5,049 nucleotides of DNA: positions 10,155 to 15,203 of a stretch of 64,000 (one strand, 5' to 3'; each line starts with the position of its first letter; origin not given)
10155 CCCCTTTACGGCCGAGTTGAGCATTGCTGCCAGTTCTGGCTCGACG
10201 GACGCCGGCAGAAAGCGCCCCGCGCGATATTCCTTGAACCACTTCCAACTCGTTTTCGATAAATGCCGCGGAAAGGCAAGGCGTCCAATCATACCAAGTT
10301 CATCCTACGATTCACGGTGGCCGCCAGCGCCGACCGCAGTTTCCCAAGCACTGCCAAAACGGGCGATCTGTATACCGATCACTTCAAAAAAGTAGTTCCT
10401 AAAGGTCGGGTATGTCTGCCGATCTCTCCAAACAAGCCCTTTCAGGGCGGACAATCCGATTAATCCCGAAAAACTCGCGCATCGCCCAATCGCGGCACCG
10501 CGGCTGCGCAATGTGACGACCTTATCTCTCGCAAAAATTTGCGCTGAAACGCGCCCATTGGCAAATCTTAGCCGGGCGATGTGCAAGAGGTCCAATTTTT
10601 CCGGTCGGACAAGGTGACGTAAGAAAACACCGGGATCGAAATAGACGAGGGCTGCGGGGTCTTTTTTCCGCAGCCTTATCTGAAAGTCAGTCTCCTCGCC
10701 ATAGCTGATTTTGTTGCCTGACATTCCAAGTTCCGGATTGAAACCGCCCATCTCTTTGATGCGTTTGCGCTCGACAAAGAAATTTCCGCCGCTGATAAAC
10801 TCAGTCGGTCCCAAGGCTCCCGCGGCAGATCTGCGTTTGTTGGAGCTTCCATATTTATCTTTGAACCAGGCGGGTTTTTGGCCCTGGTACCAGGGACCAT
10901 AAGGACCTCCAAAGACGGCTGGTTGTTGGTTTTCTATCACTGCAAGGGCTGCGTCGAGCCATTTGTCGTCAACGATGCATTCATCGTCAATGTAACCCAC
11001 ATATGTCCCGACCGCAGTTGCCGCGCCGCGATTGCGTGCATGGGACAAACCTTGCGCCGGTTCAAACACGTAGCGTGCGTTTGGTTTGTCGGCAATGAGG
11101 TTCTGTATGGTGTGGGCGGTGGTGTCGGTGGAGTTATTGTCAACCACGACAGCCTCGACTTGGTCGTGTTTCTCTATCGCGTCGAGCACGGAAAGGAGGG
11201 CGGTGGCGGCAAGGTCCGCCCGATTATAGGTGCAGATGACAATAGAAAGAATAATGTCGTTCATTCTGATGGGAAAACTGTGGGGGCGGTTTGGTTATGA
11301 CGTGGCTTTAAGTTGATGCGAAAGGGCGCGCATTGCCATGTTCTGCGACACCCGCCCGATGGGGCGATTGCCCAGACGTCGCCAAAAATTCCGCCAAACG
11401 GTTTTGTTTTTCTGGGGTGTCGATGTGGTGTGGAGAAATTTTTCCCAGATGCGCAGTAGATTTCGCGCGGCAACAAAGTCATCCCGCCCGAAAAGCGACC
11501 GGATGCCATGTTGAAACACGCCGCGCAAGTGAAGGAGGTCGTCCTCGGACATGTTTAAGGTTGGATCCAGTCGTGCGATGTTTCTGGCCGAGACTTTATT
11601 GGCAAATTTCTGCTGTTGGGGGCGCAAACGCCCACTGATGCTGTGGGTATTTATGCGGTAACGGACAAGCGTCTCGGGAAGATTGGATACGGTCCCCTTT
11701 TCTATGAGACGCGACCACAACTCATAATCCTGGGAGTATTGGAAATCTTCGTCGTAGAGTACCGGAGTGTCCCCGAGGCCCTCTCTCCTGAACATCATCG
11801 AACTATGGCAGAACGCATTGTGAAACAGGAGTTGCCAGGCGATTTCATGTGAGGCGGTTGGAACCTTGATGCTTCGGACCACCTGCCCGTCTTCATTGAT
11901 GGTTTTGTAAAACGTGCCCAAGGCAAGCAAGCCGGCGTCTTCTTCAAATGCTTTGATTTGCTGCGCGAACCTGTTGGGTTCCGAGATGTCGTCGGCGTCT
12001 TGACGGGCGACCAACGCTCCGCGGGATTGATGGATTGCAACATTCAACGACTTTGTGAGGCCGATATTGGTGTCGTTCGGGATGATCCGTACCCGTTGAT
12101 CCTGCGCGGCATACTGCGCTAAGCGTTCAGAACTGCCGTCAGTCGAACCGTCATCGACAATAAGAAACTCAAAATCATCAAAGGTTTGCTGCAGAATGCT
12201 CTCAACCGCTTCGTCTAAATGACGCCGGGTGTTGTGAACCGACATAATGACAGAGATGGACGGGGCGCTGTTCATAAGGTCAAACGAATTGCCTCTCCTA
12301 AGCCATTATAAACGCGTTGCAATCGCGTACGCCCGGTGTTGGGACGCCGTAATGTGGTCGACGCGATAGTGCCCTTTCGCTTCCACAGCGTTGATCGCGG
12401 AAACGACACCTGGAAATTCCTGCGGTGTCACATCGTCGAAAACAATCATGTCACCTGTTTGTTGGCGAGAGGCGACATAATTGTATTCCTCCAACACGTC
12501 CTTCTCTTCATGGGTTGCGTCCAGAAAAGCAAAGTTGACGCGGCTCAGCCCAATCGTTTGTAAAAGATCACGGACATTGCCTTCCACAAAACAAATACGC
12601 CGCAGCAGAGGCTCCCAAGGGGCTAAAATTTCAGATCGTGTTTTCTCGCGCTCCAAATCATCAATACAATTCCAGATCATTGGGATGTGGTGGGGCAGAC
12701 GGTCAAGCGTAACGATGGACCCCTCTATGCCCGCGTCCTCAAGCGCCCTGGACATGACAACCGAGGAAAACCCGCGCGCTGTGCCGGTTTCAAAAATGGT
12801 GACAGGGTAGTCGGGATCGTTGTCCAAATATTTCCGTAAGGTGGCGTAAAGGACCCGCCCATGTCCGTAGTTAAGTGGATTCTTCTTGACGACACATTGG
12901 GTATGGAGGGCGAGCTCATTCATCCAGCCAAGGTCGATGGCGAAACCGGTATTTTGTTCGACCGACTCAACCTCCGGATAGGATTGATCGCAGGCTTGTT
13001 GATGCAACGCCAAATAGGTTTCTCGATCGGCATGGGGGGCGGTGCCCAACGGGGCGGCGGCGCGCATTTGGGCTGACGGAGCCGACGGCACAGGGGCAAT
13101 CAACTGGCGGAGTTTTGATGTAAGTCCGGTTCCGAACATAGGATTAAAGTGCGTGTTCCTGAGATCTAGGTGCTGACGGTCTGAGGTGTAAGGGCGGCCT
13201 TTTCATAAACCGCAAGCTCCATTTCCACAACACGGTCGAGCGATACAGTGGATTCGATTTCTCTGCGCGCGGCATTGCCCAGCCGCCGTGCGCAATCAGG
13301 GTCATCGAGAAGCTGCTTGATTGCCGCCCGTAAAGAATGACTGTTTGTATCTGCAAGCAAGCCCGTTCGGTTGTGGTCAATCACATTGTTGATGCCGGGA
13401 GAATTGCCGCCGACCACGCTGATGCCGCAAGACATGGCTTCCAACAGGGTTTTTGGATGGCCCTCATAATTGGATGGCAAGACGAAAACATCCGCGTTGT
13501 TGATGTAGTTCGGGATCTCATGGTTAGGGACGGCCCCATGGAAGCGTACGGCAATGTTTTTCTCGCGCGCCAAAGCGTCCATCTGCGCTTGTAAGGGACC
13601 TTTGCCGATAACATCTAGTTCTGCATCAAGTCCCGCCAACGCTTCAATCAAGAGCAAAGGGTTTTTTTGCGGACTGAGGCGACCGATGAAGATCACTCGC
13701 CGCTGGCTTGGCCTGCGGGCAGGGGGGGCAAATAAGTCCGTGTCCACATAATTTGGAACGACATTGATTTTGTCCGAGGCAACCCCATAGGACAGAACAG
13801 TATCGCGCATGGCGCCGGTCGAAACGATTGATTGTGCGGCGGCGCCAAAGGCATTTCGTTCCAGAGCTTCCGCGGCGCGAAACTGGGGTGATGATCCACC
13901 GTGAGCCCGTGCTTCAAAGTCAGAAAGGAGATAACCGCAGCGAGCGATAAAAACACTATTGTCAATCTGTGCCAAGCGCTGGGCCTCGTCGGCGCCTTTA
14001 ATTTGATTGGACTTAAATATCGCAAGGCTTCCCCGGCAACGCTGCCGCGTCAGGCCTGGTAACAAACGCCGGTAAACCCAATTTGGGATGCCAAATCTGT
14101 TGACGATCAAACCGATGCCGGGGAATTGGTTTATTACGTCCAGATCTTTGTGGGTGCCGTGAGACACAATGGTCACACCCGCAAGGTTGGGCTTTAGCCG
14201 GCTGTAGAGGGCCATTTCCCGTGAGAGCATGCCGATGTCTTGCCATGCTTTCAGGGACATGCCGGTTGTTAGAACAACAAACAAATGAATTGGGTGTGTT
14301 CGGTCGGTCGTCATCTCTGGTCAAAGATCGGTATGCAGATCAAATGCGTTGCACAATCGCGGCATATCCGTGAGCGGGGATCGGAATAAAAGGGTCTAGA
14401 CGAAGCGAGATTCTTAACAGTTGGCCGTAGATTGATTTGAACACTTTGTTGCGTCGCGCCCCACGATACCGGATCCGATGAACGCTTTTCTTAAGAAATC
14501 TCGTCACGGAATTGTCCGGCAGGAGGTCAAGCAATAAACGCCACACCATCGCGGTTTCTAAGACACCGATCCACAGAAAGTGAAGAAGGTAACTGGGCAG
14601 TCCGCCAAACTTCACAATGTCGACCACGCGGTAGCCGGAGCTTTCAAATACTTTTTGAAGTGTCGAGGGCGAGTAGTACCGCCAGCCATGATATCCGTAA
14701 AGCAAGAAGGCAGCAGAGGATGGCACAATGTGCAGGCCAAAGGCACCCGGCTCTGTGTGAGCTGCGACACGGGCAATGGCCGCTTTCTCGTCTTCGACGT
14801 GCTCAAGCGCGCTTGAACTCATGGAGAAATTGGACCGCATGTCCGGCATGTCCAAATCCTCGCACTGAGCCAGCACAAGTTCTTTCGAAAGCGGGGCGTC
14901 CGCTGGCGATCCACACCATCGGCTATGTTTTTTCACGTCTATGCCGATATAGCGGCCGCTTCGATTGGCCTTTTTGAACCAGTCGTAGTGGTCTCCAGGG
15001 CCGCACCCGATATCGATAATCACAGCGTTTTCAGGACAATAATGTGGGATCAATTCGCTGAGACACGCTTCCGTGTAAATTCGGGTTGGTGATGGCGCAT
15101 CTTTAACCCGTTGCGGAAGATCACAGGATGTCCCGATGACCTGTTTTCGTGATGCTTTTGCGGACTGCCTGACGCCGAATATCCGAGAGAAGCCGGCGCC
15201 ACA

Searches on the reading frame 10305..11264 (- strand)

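Call 4: search_protein_families(library=pfam, proteins=[window:10305-11264:-], max_evalue=0.01)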
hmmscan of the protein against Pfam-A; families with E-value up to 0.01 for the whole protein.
window:10305-11264:- (319 aa): 4 families
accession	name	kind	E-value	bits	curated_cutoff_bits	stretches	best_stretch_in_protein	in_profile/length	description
PF00535.33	Glycos_transf_2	-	3e-24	86.3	23.3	1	7-167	1-162/168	Glycosyl transferase family 2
PF13641.12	Glyco_tranf_2_3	-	5e-10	40.2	27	1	6-233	3-226/230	Glycosyltransferase like family 2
PF10111.15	Glyco_tranf_2_2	-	4.3e-09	36.7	27.3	1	8-111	2-107/276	Glycosyltransferase like family 2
PF13632.12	Glyco_trans_2_3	-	0.00057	20.2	27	1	89-202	2-110/198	Glycosyl transferase family group 2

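Call 5: search_protein_families(library=ncbifam, proteins=[window:10305-11264:-], max_evalue=0.01)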
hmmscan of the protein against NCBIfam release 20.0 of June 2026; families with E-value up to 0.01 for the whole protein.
window:10305-11264:- (319 aa): 18 families
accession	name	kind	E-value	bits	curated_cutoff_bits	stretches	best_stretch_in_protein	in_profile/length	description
NF041394.1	GtaseAglG_Halo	equivalog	7.3e-23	81.3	440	1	6-237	3-235/304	glucosyl-dolichyl phosphate glucuronosyltransferase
NF038302.1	EPS_HpsE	equivalog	2.9e-22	79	300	1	6-135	3-137/307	hormogonium polysaccharide biosynthesis glycosyltransferase HpsE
NF041875.1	EPS_EpsD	equivalog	5.9e-21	75.2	370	1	6-182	1-180/325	exopolysaccharide biosynthesis glycosyltransferase EpsD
TIGR03965.1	mycofact_glyco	equivalog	3e-17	62.6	280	1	7-242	77-302/467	mycofactocin biosynthesis glycosyltransferase MftF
NF007482.0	PRK10073.1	equivalog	6.3e-13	48.4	423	1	5-109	7-109/334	glycosyltransferase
NF050050.1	ProtGlycPglI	equivalog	4.7e-12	45.9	500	1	5-110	3-104/306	GalNAc(5)-diNAcBac-PP-undecaprenol beta-1,3-glucosyltransferase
TIGR03937.1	PgaC_IcaA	equivalog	1.8e-10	40.4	422.3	1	6-109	47-149/407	poly-beta-1,6-N-acetyl-D-glucosamine synthase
NF047683.1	TeichurnBiosyTuaG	equivalog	9.1e-09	35.3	400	1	5-114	7-115/252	teichuronic acid biosynthesis protein TuaG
NF038299.1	EPS_HpsN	equivalog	7.7e-08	31.7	425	1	6-110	3-106/317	hormogonium polysaccharide biosynthesis glycosyltransferase HpsN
TIGR04283.1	glyco_like_mftF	equivalog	2.6e-07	30.5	182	1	6-130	1-115/221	TIGR04283 family arsenosugar biosynthesis glycosyltransferase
NF007453.0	PRK10018.1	equivalog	9.6e-07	28.7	382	1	4-111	6-108/280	colanic acid biosynthesis glycosyltransferase WcaA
NF050819.1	PolSacchBiosHfsG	equivalog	1.8e-06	27.4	500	1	6-120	14-128/302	polysaccharide biosynthesis protein HfsG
TIGR04017.1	WcaA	equivalog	2.7e-06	27.2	495.75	1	4-110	5-106/279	colanic acid biosynthesis glycosyltransferase WcaA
TIGR04009.1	wcaE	equivalog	5e-06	26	369.2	1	5-101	2-98/248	colanic acid biosynthesis glycosyltransferase WcaE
TIGR03111.1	glyc2_xrt_Gpos1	hypoth_equivalog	1.7e-05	23.8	363.95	1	6-112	51-158/439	TIGR03111 family XrtG-associated glycosyltransferase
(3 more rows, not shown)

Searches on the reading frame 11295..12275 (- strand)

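Call 4: search_protein_families(library=pfam, proteins=[window:11295-12275:-], max_evalue=0.01)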
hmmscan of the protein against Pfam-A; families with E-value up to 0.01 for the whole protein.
window:11295-12275:- (326 aa): 4 families
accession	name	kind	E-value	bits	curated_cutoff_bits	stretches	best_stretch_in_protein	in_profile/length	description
PF00535.33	Glycos_transf_2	-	1.3e-30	107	23.3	1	8-164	1-161/168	Glycosyl transferase family 2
PF10111.15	Glyco_tranf_2_2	-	1.4e-11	44.8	27.3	1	9-214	2-223/276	Glycosyltransferase like family 2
PF13641.12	Glyco_tranf_2_3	-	2.2e-09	38.1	27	1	6-194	2-198/230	Glycosyltransferase like family 2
PF13704.12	Glyco_tranf_2_4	-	0.0037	18.2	27.5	1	20-72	7-53/98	Glycosyl transferase family 2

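Call 5: search_protein_families(library=ncbifam, proteins=[window:11295-12275:-], max_evalue=0.01)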
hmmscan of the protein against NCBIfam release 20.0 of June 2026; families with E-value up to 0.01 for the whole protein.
window:11295-12275:- (326 aa): 24 families
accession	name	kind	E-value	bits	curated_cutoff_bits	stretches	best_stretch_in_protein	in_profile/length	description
NF053739.1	GlytfEpsEBac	equivalog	3.6e-37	127.8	450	1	5-210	1-206/265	glycosyltransferase EpsE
NF047683.1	TeichurnBiosyTuaG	equivalog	1.4e-33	116.6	400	1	2-216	3-213/252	teichuronic acid biosynthesis protein TuaG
NF007482.0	PRK10073.1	equivalog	3.5e-21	75.6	423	1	1-112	2-112/334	glycosyltransferase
TIGR03937.1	PgaC_IcaA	equivalog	4.9e-18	65.3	422.3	1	2-118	42-158/407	poly-beta-1,6-N-acetyl-D-glucosamine synthase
NF041394.1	GtaseAglG_Halo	equivalog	3.1e-16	59.5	440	1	7-120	3-117/304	glucosyl-dolichyl phosphate glucuronosyltransferase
TIGR04017.1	WcaA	equivalog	1.3e-14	54.5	495.75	1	3-191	3-189/279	colanic acid biosynthesis glycosyltransferase WcaA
NF007453.0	PRK10018.1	equivalog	1.4e-14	54.4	382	1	2-191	3-190/280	colanic acid biosynthesis glycosyltransferase WcaA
NF041875.1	EPS_EpsD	equivalog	8.1e-14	51.7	370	1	7-123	1-117/325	exopolysaccharide biosynthesis glycosyltransferase EpsD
NF050050.1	ProtGlycPglI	equivalog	7.6e-13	48.5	500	1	5-112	2-110/306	GalNAc(5)-diNAcBac-PP-undecaprenol beta-1,3-glucosyltransferase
TIGR03111.1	glyc2_xrt_Gpos1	hypoth_equivalog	5.2e-12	45.3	363.95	1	3-120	47-166/439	TIGR03111 family XrtG-associated glycosyltransferase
TIGR04242.1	nodulat_NodC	equivalog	1e-09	37.9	550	1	2-125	45-171/395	chitooligosaccharide synthase NodC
TIGR03965.1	mycofact_glyco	equivalog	4.4e-09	35.7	280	1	3-111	72-180/467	mycofactocin biosynthesis glycosyltransferase MftF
NF047588.1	GlcsyltransPgfSStrep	equivalog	2e-08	33.9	500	1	12-113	8-113/308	glycosyltransferase PgfS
TIGR04283.1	glyco_like_mftF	equivalog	5.9e-08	32.6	182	1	7-203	1-182/221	TIGR04283 family arsenosugar biosynthesis glycosyltransferase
NF038299.1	EPS_HpsN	equivalog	1.9e-07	30.3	425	1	5-147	1-148/317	hormogonium polysaccharide biosynthesis glycosyltransferase HpsN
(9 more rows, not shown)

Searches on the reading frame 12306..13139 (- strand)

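Call 4: search_protein_families(library=pfam, proteins=[window:12306-13139:-], max_evalue=0.01)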
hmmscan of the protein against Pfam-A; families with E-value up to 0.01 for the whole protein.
window:12306-13139:- (277 aa): 2 families
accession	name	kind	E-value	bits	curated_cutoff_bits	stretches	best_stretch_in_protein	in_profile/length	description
PF13578.12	Methyltransf_24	-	2.4e-13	51.3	26.3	1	117-237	2-105/105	Methyltransferase domain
PF04989.18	RMNT_CmcI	-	0.0014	18.8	23.2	1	112-244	33-155/206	Rhamnosyl O-methyltransferase/CmcI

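Call 5: search_protein_families(library=ncbifam, proteins=[window:12306-13139:-], max_evalue=0.01)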
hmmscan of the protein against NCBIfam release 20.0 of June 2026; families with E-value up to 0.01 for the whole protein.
window:12306-13139:- (277 aa): 0 families

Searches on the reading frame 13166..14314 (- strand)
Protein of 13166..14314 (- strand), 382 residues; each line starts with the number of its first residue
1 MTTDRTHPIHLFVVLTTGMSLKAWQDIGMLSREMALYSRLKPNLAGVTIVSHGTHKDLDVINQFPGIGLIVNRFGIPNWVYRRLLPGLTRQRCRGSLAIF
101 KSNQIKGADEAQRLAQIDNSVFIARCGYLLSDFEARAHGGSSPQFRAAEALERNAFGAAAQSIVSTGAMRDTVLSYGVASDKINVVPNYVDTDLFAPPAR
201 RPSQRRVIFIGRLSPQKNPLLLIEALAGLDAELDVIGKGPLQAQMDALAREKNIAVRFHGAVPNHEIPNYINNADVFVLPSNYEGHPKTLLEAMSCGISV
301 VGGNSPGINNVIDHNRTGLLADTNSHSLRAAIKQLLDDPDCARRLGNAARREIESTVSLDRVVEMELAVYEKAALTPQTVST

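Call 4: search_protein_families(library=pfam, proteins=[window:13166-14314:-], max_evalue=0.01)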
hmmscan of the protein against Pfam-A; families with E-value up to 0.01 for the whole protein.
window:13166-14314:- (382 aa): 6 families
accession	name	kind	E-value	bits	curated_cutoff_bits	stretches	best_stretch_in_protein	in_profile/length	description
PF00534.26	Glycos_transf_1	-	7.4e-37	126.9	26.4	1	196-351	7-171/172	Glycosyl transferases group 1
PF13692.12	Glyco_trans_1_4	-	2.4e-29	102.8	27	1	205-338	2-142/142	Glycosyl transferases group 1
PF13524.12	Glyco_trans_1_2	-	4.1e-11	43.4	25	1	222-361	5-137/144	Glycosyl transferase-like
PF13439.12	Glyco_transf_4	-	1e-06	29.3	28.5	1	137-193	112-169/170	Glycosyltransferase Family 4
PF20706.3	GT4-conflict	-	2.2e-05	24.1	26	1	196-360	187-379/385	Family 4 Glycosyltransferase in conflict systems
PF13579.12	Glyco_trans_4_4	-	7.6e-05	23.5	29.7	1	136-188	105-157/158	Glycosyl transferase 4-like domain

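Call 5: search_protein_families(library=ncbifam, proteins=[window:13166-14314:-], max_evalue=0.01)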
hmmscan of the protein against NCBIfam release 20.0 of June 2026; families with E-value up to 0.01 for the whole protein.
window:13166-14314:- (382 aa): 38 families (the best 25 are shown)
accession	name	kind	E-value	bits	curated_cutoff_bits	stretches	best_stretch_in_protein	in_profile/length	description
TIGR03088.1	stp2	hypoth_equivalog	1.4e-26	93.4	409.05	1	177-372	168-372/374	TIGR03088 family PEP-CTERM/XrtA system glycosyltransferase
NF041876.1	EPS_EpsE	equivalog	1.6e-26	93.5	400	1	162-361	165-384/389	exopolysaccharide biosynthesis GT4 family glycosyltransferase EpsE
TIGR02149.1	glgA_Coryne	subfamily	4.2e-26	92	302.4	1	150-372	136-389/391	glycogen synthase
TIGR03999.1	thiol_BshA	equivalog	1.4e-22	80.2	273.7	1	166-373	153-373/375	N-acetyl-alpha-D-glucosaminyl L-malate synthase BshA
NF047684.1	TeichurnBiosyTuaC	equivalog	2.9e-20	72.6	550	1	202-365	216-381/391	teichuronic acid biosynthesis protein TuaC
NF007396.0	PRK09922.1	equivalog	6.5e-20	71.3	385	1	164-320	141-307/361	lipopolysaccharide 1,6-galactosyltransferase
TIGR03449.1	mycothiol_MshA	equivalog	4.6e-19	68.6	462.5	1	143-374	149-404/406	D-inositol-3-phosphate glycosyltransferase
NF041010.1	glycosy_Agl16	equivalog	7.4e-19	67.8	575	1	148-350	123-329/352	glycosylation protein Agl16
NF053787.1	GlcN_PG_synth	equivalog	4.8e-18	65.1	480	1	167-372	152-358/361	N-acetylglucosaminyl phosphatidylglycerol synthase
NF050063.1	ProtGlycPglJ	equivalog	1.4e-17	63.9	500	1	165-350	152-344/363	N-acetylgalactosamine-N,N'-diacetylbacillosaminyl-diphospho-undecaprenol 4-alpha-N-acetylgalactosaminyltransferase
TIGR04063.1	stp3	hypoth_equivalog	1.8e-17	63.4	442.05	1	141-372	140-394/397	TIGR04063 family PEP-CTERM/XrtA system glycosyltransferase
NF038298.1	EPS_HpsO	equivalog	3.1e-17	62.4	575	1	207-355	204-369/388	hormogonium polysaccharide biosynthesis glycosyltransferase HpsO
NF038229.1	Glyco4_Geo_Pelo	equivalog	8.9e-17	61.1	400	1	179-372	131-335/338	GPMC system family 4 glycosyltransferase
NF046085.1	XrtY_assoc_Gly1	equivalog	7.1e-16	58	400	1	167-372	168-383/387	XrtY-associated glycosyltransferase XYAG1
NF050056.1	ProtGlycPglH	equivalog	3.4e-15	56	600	1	204-353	179-334/354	GalNAc-alpha-(1->4)-GalNAc-alpha-(1->3)-diNAcBac-PP-undecaprenol alpha-1,4-N-acetyl-D-galactosaminyltransferase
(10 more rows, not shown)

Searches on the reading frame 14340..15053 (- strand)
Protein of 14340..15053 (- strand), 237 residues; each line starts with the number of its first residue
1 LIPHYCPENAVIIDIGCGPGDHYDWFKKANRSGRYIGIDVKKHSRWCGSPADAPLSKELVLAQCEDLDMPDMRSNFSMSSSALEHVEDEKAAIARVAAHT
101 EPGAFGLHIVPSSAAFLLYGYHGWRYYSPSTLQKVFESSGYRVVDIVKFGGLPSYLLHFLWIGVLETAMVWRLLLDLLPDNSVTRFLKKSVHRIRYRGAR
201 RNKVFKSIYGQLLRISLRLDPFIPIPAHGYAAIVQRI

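Call 4: search_protein_families(library=pfam, proteins=[window:14340-15053:-], max_evalue=0.01)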
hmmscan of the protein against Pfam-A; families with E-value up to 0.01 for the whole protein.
window:14340-15053:- (237 aa): 5 families
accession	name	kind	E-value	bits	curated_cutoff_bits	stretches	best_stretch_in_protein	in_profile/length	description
PF13649.12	Methyltransf_25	-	3.3e-08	34.6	27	1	12-103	1-96/97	Methyltransferase domain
PF08241.18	Methyltransf_11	-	8.4e-08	33.2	21.2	1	13-104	1-91/95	Methyltransferase domain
PF13489.12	Methyltransf_23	-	1.2e-07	32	27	1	6-144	20-162/164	Methyltransferase domain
PF08242.18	Methyltransf_12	-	0.0001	23.4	30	1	13-104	1-96/98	Methyltransferase domain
PF13847.12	Methyltransf_31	-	0.00094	19.3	27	1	9-43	4-39/145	Methyltransferase domain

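Call 5: search_protein_families(library=ncbifam, proteins=[window:14340-15053:-], max_evalue=0.01)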
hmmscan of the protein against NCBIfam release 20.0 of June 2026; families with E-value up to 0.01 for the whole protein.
window:14340-15053:- (237 aa): 3 families
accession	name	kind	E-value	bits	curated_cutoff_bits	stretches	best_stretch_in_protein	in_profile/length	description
TIGR02072.1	BioC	equivalog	2.4e-07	30.8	184.95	1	8-105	34-129/244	malonyl-ACP O-methyltransferase BioC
NF001080.0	PRK00121.2-2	equivalog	0.0013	18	132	1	8-48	46-86/224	tRNA (guanosine(46)-N7)-methyltransferase TrmB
NF045667.1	MTase_DVU1556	equivalog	0.0018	17.8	155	1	7-97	21-108/213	DVU_1556 family methyltransferase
